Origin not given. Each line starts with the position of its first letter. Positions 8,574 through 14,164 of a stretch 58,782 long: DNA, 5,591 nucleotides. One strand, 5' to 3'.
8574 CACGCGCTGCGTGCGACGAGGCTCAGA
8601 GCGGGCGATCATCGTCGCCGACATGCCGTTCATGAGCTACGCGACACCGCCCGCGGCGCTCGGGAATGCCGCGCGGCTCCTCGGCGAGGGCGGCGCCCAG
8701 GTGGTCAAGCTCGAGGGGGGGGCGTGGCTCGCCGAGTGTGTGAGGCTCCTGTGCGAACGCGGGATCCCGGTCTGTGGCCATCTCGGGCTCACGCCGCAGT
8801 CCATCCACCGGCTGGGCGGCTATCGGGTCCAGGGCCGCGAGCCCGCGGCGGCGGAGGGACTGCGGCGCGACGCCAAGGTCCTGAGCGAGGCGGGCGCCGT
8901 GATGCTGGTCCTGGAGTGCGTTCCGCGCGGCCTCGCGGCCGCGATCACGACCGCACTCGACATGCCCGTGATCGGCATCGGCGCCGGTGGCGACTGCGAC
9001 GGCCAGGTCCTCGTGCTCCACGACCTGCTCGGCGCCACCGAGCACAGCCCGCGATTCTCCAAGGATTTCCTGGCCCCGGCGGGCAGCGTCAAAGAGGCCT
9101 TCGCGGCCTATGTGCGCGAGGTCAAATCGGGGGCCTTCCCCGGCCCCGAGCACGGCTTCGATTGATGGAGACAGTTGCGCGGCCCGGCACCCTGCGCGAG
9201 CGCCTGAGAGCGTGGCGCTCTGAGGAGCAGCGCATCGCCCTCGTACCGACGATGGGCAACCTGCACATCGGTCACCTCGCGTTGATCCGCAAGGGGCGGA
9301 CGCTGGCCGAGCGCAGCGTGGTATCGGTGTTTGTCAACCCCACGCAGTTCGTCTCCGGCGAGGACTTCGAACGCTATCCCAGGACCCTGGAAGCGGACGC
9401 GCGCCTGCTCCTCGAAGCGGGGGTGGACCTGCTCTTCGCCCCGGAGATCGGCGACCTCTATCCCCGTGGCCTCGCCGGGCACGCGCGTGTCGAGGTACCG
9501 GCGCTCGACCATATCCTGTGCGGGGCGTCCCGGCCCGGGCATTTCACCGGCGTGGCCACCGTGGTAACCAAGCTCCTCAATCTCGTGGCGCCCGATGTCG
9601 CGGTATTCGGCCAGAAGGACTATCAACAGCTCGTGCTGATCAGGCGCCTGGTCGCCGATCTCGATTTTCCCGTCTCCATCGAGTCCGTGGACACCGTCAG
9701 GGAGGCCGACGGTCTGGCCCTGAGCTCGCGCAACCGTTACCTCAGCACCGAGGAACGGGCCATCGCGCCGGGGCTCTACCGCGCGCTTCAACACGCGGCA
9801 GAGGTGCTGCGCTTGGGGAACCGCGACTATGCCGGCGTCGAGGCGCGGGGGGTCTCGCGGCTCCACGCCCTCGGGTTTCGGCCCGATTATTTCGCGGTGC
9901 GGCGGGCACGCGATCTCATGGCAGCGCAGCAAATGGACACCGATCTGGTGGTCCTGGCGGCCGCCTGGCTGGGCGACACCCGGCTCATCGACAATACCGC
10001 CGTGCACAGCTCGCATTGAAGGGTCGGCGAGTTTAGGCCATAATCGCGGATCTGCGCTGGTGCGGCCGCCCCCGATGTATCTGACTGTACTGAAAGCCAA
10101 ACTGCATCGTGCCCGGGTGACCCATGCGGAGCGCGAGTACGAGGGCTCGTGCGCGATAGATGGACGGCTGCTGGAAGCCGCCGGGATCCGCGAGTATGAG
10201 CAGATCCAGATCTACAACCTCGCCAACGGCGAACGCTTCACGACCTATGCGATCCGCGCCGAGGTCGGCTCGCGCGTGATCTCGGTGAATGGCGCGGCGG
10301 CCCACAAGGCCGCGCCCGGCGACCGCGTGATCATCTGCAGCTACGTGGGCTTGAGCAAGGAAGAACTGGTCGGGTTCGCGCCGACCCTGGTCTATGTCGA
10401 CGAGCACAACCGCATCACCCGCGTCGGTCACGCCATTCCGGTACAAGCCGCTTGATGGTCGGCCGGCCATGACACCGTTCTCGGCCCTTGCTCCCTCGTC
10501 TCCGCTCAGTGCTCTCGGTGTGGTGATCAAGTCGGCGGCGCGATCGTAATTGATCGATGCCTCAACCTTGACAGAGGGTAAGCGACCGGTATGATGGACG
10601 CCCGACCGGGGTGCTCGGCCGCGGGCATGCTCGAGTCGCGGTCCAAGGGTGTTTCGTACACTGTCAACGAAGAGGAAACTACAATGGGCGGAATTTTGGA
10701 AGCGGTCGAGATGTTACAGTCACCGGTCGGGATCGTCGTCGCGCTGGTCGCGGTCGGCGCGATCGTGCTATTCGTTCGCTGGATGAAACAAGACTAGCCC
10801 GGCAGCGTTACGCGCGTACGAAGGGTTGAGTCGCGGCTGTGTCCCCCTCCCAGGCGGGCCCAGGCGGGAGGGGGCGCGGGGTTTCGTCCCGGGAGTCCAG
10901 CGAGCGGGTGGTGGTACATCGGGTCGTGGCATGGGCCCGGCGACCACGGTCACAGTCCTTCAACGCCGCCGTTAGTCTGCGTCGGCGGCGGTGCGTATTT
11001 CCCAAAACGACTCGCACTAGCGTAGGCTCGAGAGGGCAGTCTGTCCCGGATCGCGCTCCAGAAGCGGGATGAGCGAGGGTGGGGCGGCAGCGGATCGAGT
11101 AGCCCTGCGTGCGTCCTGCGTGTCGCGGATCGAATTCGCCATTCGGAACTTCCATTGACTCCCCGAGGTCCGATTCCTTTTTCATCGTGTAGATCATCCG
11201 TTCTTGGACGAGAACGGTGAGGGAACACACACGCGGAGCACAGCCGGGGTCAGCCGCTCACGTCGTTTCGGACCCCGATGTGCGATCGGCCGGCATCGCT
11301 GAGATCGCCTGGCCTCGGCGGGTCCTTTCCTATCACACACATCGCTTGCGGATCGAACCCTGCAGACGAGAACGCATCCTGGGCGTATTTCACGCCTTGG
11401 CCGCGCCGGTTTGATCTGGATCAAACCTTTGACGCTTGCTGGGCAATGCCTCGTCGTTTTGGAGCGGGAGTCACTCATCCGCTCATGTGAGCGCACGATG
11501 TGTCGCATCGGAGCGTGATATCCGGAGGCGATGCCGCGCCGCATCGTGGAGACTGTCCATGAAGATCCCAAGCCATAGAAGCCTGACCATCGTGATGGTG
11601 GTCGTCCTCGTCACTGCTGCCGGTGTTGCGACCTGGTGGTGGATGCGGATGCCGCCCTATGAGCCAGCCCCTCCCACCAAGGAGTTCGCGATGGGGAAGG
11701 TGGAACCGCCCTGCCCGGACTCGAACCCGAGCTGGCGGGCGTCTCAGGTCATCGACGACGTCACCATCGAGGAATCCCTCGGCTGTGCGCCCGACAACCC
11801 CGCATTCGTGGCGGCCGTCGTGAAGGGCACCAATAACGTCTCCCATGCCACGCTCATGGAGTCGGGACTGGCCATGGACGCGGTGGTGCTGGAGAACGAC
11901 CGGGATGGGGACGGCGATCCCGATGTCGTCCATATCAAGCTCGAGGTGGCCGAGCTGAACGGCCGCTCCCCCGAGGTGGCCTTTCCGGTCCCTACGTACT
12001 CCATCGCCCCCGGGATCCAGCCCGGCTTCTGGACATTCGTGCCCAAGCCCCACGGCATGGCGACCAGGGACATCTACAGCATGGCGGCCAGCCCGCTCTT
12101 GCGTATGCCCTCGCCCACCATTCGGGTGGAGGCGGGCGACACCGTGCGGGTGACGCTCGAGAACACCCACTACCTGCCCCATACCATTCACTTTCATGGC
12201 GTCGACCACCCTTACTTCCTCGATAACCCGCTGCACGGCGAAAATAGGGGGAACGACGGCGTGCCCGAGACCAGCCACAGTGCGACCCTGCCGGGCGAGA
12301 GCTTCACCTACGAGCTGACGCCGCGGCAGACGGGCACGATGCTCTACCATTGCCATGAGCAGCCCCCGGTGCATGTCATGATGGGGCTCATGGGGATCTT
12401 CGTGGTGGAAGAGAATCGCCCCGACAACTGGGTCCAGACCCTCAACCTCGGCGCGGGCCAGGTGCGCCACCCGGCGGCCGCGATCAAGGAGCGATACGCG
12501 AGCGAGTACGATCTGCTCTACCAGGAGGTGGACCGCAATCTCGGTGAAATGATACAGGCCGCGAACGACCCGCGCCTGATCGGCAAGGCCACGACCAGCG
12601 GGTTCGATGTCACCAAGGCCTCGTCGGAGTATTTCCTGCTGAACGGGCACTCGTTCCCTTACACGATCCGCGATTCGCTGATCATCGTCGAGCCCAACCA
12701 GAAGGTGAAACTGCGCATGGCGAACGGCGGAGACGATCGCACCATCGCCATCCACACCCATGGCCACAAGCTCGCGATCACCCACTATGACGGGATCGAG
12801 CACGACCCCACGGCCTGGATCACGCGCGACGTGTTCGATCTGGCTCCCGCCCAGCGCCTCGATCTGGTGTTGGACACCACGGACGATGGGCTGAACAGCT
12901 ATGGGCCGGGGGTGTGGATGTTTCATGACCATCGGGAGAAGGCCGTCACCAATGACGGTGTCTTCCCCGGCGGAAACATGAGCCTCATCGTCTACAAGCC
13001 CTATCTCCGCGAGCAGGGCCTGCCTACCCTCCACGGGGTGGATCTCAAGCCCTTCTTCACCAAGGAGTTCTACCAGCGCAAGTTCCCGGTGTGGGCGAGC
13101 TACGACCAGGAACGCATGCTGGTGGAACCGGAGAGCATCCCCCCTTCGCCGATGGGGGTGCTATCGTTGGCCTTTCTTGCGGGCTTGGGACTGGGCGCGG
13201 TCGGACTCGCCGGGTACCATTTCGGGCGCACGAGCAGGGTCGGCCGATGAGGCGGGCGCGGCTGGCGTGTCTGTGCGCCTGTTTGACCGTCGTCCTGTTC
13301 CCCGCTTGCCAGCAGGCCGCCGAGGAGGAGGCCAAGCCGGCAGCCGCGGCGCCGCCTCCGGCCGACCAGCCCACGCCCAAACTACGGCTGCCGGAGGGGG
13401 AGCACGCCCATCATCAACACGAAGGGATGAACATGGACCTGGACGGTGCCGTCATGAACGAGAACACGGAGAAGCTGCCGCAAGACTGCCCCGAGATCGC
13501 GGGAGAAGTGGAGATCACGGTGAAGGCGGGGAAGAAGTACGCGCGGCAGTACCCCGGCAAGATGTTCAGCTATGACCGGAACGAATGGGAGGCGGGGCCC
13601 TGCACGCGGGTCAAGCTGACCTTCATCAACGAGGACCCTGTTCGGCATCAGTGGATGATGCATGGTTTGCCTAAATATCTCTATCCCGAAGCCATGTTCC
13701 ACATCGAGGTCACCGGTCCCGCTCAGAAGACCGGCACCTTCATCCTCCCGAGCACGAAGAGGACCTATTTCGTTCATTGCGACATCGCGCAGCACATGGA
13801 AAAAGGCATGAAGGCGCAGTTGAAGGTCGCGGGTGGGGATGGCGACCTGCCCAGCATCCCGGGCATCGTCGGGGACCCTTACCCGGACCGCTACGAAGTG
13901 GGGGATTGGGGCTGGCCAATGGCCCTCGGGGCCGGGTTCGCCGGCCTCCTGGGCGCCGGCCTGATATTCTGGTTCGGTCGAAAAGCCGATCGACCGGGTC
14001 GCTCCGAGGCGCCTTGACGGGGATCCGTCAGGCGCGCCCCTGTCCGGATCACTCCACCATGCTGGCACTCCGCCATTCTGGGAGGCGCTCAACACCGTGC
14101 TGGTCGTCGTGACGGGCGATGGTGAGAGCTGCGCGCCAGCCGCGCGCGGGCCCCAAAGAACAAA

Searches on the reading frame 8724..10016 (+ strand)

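Call 13: search_protein_families(library=pfam, proteins=[window:8724-10016:+], max_evalue=0.001)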
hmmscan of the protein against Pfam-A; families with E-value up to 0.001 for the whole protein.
window:8724-10016:+ (431 aa): 1 family
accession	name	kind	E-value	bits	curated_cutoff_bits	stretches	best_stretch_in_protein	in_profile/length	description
PF02569.21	Pantoate_ligase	-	1.8e-99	332.7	20.7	1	152-425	4-267/268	Pantoate-beta-alanine ligase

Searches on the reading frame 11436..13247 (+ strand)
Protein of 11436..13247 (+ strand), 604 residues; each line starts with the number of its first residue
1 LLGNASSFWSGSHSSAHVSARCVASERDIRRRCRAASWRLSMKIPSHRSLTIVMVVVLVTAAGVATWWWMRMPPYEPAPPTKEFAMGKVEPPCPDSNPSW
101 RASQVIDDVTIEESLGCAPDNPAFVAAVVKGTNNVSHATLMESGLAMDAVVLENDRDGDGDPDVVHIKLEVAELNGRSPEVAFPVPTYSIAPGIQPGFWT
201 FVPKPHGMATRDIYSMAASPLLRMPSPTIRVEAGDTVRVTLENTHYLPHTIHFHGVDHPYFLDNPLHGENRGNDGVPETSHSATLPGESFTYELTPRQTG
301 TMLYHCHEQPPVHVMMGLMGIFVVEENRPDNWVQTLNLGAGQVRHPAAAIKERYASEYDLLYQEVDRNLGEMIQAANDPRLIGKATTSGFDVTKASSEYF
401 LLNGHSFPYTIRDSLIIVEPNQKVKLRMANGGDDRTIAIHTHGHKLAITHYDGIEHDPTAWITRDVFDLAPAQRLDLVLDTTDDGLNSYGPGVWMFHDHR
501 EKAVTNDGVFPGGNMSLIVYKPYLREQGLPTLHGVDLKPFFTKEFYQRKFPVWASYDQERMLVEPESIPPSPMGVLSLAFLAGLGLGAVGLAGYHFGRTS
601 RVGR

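Call 13: search_protein_families(library=pfam, proteins=[window:11436-13247:+], max_evalue=0.001)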
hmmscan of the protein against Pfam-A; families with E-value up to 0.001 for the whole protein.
window:11436-13247:+ (604 aa): 4 families
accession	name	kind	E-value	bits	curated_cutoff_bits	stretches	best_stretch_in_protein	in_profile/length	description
PF07732.21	Cu-oxidase_3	-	7.9e-21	74.8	21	1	224-327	24-117/119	Multicopper oxidase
PF07731.20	Cu-oxidase_2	-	5.2e-18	65.6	20.4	2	221-326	27-135/137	Multicopper oxidase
PF00394.28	Cu-oxidase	-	2.4e-08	34.7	21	1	396-484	35-125/157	Multicopper oxidase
PF00127.26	Copper-bind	-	0.00031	21.6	21.2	0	226-324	16-98/99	Copper binding proteins, plastocyanin/azurin family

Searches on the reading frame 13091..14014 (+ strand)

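Call 54: search_protein_families(library=pfam, proteins=[window:13091-14014:+], max_evalue=0.001)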
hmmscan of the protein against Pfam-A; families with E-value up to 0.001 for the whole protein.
window:13091-14014:+ (308 aa): 1 family
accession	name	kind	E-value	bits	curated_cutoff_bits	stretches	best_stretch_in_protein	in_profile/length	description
PF07731.20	Cu-oxidase_2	-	5.6e-05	23.3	20.4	0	222-247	109-134/137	Multicopper oxidase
